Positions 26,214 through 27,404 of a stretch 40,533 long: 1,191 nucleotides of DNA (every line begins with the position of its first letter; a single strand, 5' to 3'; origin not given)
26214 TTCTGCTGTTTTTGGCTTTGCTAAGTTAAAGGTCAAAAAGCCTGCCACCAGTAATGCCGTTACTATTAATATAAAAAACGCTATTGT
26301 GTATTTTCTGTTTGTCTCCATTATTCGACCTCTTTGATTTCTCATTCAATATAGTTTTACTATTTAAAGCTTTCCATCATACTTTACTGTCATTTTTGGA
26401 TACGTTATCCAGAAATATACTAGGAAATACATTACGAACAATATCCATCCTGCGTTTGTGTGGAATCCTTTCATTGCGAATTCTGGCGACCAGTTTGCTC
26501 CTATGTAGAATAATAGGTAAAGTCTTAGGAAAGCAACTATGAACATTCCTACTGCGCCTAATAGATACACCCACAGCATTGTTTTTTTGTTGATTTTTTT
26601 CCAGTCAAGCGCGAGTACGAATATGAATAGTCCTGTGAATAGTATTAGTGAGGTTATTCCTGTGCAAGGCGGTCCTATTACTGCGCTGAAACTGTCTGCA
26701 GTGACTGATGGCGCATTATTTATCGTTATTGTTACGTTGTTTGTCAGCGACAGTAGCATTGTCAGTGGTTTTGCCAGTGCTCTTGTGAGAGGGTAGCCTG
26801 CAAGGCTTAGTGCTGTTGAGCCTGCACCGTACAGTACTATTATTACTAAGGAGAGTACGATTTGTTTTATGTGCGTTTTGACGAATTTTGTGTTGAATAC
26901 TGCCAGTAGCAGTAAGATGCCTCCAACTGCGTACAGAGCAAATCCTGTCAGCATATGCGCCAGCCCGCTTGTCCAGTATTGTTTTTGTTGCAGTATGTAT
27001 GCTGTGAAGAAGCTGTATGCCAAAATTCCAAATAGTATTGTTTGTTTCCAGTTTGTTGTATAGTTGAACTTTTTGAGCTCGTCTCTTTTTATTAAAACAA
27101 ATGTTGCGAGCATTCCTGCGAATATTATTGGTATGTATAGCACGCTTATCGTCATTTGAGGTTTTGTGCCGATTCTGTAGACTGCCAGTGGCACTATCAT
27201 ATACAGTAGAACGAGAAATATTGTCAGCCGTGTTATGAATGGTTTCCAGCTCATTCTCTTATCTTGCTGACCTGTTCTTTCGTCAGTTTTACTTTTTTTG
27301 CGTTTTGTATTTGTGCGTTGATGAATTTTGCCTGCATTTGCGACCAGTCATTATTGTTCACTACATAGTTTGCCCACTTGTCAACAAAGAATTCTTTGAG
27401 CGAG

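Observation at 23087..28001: Archaeosortase-like gene inside a tightly coupled cluster of N-anchored, sequon-rich proteins with no recognisable sorting signal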

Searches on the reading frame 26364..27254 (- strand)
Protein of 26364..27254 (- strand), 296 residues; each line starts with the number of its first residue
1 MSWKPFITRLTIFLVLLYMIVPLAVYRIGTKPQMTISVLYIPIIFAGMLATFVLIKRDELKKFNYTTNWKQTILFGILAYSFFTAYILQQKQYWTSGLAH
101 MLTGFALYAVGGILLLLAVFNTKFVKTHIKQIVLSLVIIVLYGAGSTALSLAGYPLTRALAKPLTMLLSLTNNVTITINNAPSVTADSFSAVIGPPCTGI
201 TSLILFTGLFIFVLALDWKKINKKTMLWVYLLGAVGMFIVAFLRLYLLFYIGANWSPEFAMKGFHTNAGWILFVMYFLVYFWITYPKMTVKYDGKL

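Call 3: search_protein_families(library=ncbifam, proteins=[window:26364-27254:-], max_evalue=1)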
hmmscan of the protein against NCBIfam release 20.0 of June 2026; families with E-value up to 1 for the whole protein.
window:26364-27254:- (296 aa): 5 families
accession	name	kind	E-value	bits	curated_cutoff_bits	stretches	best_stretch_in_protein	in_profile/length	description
TIGR04162.1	exo_VPEID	exception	8.4e-13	48.1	150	1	97-284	108-299/516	exosortase E/protease, VPEID-CTERM system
TIGR04178.1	exo_archaeo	signature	1e-11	45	23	1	193-283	3-90/97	exosortase/archaeosortase family protein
TIGR03762.1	archaeo_artC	exception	1.9e-08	34.5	100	1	172-283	167-271/274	archaeosortase C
TIGR03109.2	exosort_XrtA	exception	0.00059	19.3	208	1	52-285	44-257/261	exosortase A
TIGR02602.1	8TM_EpsH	subfamily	0.023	14.2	105.55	1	76-284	13-237/241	exosortase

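Call 4: search_protein_families(library=pfam, proteins=[window:26364-27254:-], max_evalue=1)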
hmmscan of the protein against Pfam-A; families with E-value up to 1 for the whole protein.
window:26364-27254:- (296 aa): 1 family
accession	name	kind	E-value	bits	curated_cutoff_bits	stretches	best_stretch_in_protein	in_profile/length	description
PF09721.15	Exosortase_EpsH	-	1.4e-08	34.9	25.7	1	28-283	19-250/254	Transmembrane exosortase (Exosortase_EpsH)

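Call 9: find_homologous_proteins(query=window:26364-27254:-, max_evalue=0.001)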
Query window:26364-27254:- (296 aa): 17 proteins with E <= 0.001 among 6188 candidates.
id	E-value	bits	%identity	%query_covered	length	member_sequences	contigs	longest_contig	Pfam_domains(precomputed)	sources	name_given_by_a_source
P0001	7.1e-186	634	100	100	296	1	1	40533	PF09721.16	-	-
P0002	1.2e-150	519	81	98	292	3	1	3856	PF09721.16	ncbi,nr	ncbi:MAG: exosortase/archaeosortase family protein [Candidatus Woesearchaeota archaeon]|nr:exosortas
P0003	6.9e-133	461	73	97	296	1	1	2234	PF09721.16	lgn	-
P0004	1.1e-128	447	70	98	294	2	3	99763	PF09721.16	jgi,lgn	-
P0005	7.9e-128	444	68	99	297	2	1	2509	-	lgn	-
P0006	2.4e-125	436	68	97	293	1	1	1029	PF09721.16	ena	-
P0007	2.2e-120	419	63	100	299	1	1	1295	PF09721.16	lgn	-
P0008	1.2e-115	404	62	97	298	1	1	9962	PF09721.16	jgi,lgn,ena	-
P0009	5.7e-111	389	61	97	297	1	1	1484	PF09721.16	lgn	-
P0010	6.3e-110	385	60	100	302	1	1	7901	PF09721.16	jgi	jgi:exosortase/archaeosortase family protein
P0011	6.6e-102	359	57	98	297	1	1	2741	PF09721.16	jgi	-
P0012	6.7e-100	352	56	97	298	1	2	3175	PF09721.16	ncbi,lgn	-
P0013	1.3e-79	286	50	100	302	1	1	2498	PF09721.16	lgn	-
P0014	8.7e-74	267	49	99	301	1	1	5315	PF09721.16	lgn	-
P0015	2.7e-23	101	33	78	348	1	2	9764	PF09721.16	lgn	-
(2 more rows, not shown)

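Call 10: find_encoding_contigs(protein=P0004, flank=10000, max_places=3)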
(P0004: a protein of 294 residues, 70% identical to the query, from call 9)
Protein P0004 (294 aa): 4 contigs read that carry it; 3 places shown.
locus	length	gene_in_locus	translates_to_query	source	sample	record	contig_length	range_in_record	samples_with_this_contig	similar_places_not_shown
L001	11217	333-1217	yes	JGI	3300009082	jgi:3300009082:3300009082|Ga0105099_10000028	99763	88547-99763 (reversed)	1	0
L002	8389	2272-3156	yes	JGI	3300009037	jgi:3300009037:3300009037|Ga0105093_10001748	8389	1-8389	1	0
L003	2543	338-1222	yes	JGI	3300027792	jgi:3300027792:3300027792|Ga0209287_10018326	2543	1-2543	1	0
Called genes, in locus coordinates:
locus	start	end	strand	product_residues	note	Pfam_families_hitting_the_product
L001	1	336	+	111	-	?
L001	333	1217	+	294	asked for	PF09721:Exosortase_EpsH (faint)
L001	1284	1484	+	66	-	-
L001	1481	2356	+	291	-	-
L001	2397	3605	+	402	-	-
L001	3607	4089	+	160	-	-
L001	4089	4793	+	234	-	-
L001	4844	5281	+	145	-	-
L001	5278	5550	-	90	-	-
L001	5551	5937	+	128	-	-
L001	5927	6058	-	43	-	PF03966:Trm112p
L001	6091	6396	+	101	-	-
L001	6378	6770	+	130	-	-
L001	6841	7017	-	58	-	-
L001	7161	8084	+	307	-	PF08271:Zn_Ribbon_TF, PF00382:TFIIB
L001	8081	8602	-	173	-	PF03703:bPH_2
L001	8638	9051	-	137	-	PF00293:NUDIX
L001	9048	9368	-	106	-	PF01035:DNA_binding_1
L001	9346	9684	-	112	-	-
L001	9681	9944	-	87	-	-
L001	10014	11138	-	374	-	PF03602:Cons_hypoth95 (weak), PF05175:MTS, PF01564:Spermine_synth (weak), PF13649:Methyltransf_25 (weak), PF13847:Methyltransf_31, PF08241:Methyltransf_11 (weak)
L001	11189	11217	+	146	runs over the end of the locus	PF00293:NUDIX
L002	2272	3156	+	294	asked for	PF09721:Exosortase_EpsH (faint)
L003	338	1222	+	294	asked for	PF09721:Exosortase_EpsH (faint)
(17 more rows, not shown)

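Call 11: find_encoding_contigs(protein=P0008, flank=10000, max_places=2)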
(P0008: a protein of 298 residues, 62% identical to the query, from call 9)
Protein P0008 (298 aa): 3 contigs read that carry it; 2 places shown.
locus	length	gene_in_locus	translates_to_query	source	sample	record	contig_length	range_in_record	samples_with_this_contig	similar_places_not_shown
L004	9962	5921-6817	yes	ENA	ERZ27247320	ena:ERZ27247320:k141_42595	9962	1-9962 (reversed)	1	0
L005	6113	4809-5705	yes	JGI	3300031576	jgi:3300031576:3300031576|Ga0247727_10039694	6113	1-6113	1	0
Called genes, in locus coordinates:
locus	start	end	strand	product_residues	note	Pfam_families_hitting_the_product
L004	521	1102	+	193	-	-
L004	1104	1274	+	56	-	PF26477:DUF8150 (weak)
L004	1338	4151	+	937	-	PF00069:Pkinase, PF01636:APH (faint), PF07714:PK_Tyr_Ser-Thr, PF00515:TPR_1 (faint), PF07719:TPR_2 (faint), PF13371:TPR_9 (faint), PF13414:TPR_11 (weak), PF13424:TPR_12 (weak), +8 more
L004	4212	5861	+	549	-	-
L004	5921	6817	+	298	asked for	PF09721:Exosortase_EpsH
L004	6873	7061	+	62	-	-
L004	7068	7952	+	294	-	-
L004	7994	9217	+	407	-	-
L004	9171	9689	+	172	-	-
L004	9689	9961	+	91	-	?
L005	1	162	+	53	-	?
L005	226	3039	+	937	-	PF00069:Pkinase, PF01636:APH (faint), PF07714:PK_Tyr_Ser-Thr, PF00515:TPR_1 (faint), PF07719:TPR_2 (faint), PF13371:TPR_9 (faint), PF13414:TPR_11 (weak), PF13424:TPR_12 (weak), +8 more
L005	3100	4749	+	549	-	-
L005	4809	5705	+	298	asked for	PF09721:Exosortase_EpsH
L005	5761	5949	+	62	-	-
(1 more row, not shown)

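Call 12: find_encoding_contigs(protein=P0010, flank=10000, max_places=2)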
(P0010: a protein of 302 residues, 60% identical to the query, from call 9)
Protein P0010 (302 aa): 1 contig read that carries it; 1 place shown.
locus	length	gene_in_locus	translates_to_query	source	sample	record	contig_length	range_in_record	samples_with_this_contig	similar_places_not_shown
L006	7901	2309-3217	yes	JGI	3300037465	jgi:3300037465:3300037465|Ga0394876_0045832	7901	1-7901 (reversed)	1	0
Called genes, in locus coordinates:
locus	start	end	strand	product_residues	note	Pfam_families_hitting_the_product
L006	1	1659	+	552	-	?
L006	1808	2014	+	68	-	PF15919:HicB_lk_antitox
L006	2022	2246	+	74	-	PF07927:HicA_toxin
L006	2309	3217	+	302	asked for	PF09721:Exosortase_EpsH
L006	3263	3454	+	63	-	-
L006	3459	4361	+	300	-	-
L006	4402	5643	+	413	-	-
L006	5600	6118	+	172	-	-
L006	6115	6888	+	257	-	-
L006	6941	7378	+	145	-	-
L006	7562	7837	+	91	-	-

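Call 17: search_solved_structures(query=window:26364-27254:-, max_evalue=10, show_alignments=2)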
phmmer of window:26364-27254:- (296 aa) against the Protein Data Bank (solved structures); distinct sequences matched with E-value up to 10: 1.
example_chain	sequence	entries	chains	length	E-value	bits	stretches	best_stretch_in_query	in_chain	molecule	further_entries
8k7z_A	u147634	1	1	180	5.4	9.5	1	133-203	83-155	De novo design protein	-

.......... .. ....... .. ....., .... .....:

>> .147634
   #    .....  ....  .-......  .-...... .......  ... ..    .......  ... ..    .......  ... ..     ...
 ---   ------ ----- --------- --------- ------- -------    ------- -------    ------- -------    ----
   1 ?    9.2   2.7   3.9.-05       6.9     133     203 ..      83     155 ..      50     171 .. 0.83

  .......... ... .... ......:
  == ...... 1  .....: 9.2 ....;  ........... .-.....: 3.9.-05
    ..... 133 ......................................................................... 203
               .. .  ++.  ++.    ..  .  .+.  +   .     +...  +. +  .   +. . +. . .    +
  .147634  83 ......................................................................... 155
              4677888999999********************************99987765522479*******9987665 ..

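Call 28: find_related_loci(query=A3, collection=genome_contigs, flank=10000)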
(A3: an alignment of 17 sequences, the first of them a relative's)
Query A3 (296 aa) in genome_contigs; peptide patterns used: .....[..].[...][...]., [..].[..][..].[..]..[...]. (x = any residue, [..] = any of these).
89 stretches matched a pattern; 60 encode a relative of the query (tblastn E <= 1e-3); 59 distinct loci.
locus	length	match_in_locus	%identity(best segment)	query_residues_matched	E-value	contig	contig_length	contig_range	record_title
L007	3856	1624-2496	81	1-291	3e-158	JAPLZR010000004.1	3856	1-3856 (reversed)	MAG: Candidatus Woesearchaeota archaeon isolate LacPavin_0920_SED4_MAG_42_9 LacPavin_0920_SED4_scaffold_1127082, whole g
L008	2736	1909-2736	74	1-276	2e-131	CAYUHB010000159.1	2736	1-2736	MAG TPA_asm: uncultured Methanosarcinales archaeon isolate binchicken_co119_486 genome assembly, contig: NODE_73992_leng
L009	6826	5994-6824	68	1-275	5e-125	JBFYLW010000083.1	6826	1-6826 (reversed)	MAG: Nanoarchaeota archaeon isolate PPR_0046 k121_7170277, whole genome shotgun sequence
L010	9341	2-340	73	184-296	8e-52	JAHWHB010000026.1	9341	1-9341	MAG: Candidatus Woesearchaeota archaeon isolate FT1_394 k127_11549751, whole genome shotgun sequence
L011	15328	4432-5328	34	3-291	2e-40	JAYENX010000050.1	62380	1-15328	MAG: Nanoarchaeota archaeon isolate MAG044 MAG044_50, whole genome shotgun sequence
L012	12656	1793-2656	30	6-286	2e-37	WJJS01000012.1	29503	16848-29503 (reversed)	MAG: Candidatus Woesearchaeota archaeon isolate Bin_272 k141_1406605, whole genome shotgun sequence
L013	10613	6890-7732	30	8-287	1e-36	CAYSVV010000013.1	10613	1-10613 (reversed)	MAG TPA_asm: uncultured Methanosarcinales archaeon isolate binchicken_co171_133 genome assembly, contig: NODE_1574_lengt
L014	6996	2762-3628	32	7-291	4e-35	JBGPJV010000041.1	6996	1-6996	MAG: Candidatus Nanoarchaeia archaeon isolate OBJ_0618_7090110_300 k141_4579905_length_6996_cov_9.0000, whole genome sho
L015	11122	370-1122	34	52-295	5e-33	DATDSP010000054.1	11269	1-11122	MAG TPA_asm: Candidatus Nanoarchaeia archaeon isolate SMAG_U8006 k141_1768037, whole genome shotgun sequence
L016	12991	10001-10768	35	43-286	4e-32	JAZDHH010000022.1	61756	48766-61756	MAG: Nanoarchaeota archaeon isolate MEGAHIT-group-0.31 k141_19021658, whole genome shotgun sequence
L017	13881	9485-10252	33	48-286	6e-32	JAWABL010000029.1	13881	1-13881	MAG: Candidatus Woesearchaeota archaeon isolate JZ-4_201808_bins_108 JZ-4_201808_bins_108_scaffold_29, whole genome shot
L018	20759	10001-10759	34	43-284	1e-31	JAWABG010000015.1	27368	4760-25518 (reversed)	MAG: Candidatus Woesearchaeota archaeon isolate JZ-4_201803_bins_322 JZ-4_201803_bins_322_scaffold_15, whole genome shot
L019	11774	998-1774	35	31-282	2e-31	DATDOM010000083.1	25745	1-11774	MAG TPA_asm: Candidatus Nanoarchaeia archaeon isolate SMAG_U7894 k141_1508906, whole genome shotgun sequence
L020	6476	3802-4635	30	5-275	3e-31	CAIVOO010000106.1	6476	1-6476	uncultured archaeon isolate AM-sed-core3-D1_bin-502 genome assembly, contig: bin-502:106/159, whole genome shotgun seque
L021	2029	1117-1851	32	57-288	1e-28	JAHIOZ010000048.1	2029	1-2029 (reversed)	MAG: Patescibacteria group bacterium isolate KR13_S3.mb.34 KR13_S3.mb.34_k141_215580, whole genome shotgun sequence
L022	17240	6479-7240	31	47-280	1e-28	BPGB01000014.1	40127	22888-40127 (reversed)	MAG: Candidatus Woesearchaeota archaeon KatS3mg002 DNA, contig_15951, whole genome shotgun sequence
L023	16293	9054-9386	47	182-292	4e-28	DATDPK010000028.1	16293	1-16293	MAG TPA_asm: Candidatus Nanoarchaeia archaeon isolate SMAG_U7919 k141_3455485, whole genome shotgun sequence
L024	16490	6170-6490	47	178-284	4e-28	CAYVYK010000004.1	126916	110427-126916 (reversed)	MAG TPA_asm: uncultured Methanosarcinales archaeon isolate binchicken_co115_67 genome assembly, contig: NODE_241_length_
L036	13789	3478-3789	43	180-283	5e-21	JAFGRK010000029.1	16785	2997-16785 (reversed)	MAG: Candidatus Woesearchaeota archaeon isolate Zod_Metabat.825 k87_12996259, whole genome shotgun sequence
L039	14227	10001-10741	31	48-285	1e-20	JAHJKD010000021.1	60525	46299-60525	MAG: Patescibacteria group bacterium isolate Modern_marine_rock_biofilm.mb.65 Modern_marine_rock.mb.65_k141_357839, whol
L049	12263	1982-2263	43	179-272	4e-15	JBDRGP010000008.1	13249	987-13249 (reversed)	MAG: Candidatus Woesearchaeota archaeon isolate MEGAHIT-group-1.443 k141_7154079, whole genome shotgun sequence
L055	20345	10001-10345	40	156-269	2e-13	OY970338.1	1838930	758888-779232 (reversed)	MAG: uncultured Candidatus Woesearchaeota archaeon isolate MFD02416.bin.c.18 genome assembly, chromosome: 1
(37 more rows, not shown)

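Call 33: search_protein_families(library=ncbifam, proteins=[L004:4203-5861:+, L009:3187-4791:+, L014:3678-5267:+, L023:10675-12378:+, L022:13662-14096:-, L036:6007-6519:+, L001:4086-4793:+, L006:6115-6888:+, L010:3197-3889:+, L010:6289-6720:+], max_evalue=1)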
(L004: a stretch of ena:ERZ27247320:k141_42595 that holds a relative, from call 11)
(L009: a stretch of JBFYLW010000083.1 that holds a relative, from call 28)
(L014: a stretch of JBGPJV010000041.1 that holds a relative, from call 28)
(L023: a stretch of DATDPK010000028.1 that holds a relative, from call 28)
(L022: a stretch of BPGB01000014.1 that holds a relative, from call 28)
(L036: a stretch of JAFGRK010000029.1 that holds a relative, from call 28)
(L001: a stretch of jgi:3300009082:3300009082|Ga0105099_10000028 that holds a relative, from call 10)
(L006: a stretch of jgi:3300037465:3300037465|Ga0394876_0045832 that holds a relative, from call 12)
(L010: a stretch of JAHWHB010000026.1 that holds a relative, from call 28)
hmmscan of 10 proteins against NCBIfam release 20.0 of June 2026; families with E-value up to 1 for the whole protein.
L004:4203-5861:+ (552 aa): 0 families

L009:3187-4791:+ (534 aa): 0 families

L014:3678-5267:+ (529 aa): 2 families
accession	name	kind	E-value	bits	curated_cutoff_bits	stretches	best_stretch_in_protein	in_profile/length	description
NF010467.0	PRK13892.1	equivalog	0.016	15.1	179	1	3-73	13-82/145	conjugal transfer system pilin TrbC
TIGR03024.1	arch_PEF_CTERM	domain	0.2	11.9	23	1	503-528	2-24/25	PEF-CTERM sorting domain-containing protein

L023:10675-12378:+ (567 aa): 0 families

L022:13662-14096:- (144 aa): 7 families
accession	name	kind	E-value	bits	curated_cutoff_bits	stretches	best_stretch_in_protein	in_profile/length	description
NF040942.2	hypo_ExtJ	equivalog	0.0074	16.7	52.5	1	1-50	1-45/77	selenite/tellurite reduction operon protein ExtJ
NF049866.1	outer_TDE1717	subfamily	0.03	14.2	135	1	1-92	1-73/210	TDE1717 family outer membrane beta-barrel protein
TIGR04056.1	OMP_RagA_SusC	subfamily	0.079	11.2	368.25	1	25-53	2-30/981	SusC/RagA family TonB-linked outer membrane protein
TIGR04134.1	lipo_with_rSAM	hypoth_equivalog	0.091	12.8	39.8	1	25-58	41-76/150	radical SAM-associated putative lipoprotein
TIGR01167.1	LPXTG_anchor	domain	0.12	13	15.9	1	124-144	13-33/34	LPXTG cell wall anchor domain-containing protein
NF041737.1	choice_anch_S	equivalog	0.23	11.2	70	1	6-103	135-228/256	choice-of-anchor S family protein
NF040681.2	GPS-CTERM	domain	0.27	11.5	28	1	125-143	9-27/28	GPS-CTERM domain-containing protein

L036:6007-6519:+ (170 aa): 3 families
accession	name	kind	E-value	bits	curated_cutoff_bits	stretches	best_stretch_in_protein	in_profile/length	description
NF050011.2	PFE_CTERM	equivalog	0.022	15.3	24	1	151-169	9-27/28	PFE-CTERM domain-containing protein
TIGR01167.1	LPXTG_anchor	domain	0.098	13.4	15.9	1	149-168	13-31/34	LPXTG cell wall anchor domain-containing protein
TIGR03024.1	arch_PEF_CTERM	domain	0.52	10.6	23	1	144-168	1-23/25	PEF-CTERM sorting domain-containing protein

L001:4086-4793:+ (235 aa): 3 families
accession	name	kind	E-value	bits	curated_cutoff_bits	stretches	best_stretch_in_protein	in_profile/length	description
NF033218.1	anchor_AmaP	equivalog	0.078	12.7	55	1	169-213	31-76/166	alkaline shock response membrane anchor protein AmaP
NF010238.0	PRK13685.1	subfamily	0.079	12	432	1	173-214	3-44/335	hypothetical protein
NF053819.1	EF0750_LPXTG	subfamily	0.4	11.2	47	0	174-210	69-104/105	EF2685/EF0750 family sortase-dependent surface protein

L006:6115-6888:+ (257 aa): 4 families
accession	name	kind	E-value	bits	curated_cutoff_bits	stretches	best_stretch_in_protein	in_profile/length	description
NF053819.1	EF0750_LPXTG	subfamily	0.012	16.2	47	1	203-238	70-105/105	EF2685/EF0750 family sortase-dependent surface protein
TIGR01167.1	LPXTG_anchor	domain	0.017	15.8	15.9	1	215-237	11-33/34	LPXTG cell wall anchor domain-containing protein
NF033218.1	anchor_AmaP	equivalog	0.099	12.4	55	1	205-240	42-77/166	alkaline shock response membrane anchor protein AmaP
NF050123.1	SURF1_Mycobac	exception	0.21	10.9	190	1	195-234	198-235/238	SURF1 family cytochrome oxidase biogenesis protein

L010:3197-3889:+ (230 aa): 2 families
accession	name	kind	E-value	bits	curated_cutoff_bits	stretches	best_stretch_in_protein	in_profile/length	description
NF050123.1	SURF1_Mycobac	exception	0.014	14.7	190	1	151-197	192-233/238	SURF1 family cytochrome oxidase biogenesis protein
NF005044.0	PRK06458.1-4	equivalog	0.017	14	610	1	5-41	421-457/531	hydrogenase 4 subunit F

L010:6289-6720:+ (143 aa): 0 families

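Call 36: search_protein_families(library=pfam, proteins=[L004:4203-5861:+, L009:3187-4791:+, L014:3678-5267:+, L023:10675-12378:+], max_evalue=0.1)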
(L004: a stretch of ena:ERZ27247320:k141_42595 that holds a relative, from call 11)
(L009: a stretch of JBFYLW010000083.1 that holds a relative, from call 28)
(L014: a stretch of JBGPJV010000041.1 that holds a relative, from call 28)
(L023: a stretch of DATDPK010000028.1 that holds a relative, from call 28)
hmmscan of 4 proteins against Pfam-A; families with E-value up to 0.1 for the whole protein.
L004:4203-5861:+ (552 aa): 0 families

L009:3187-4791:+ (534 aa): 0 families

L014:3678-5267:+ (529 aa): 0 families

L023:10675-12378:+ (567 aa): 0 families
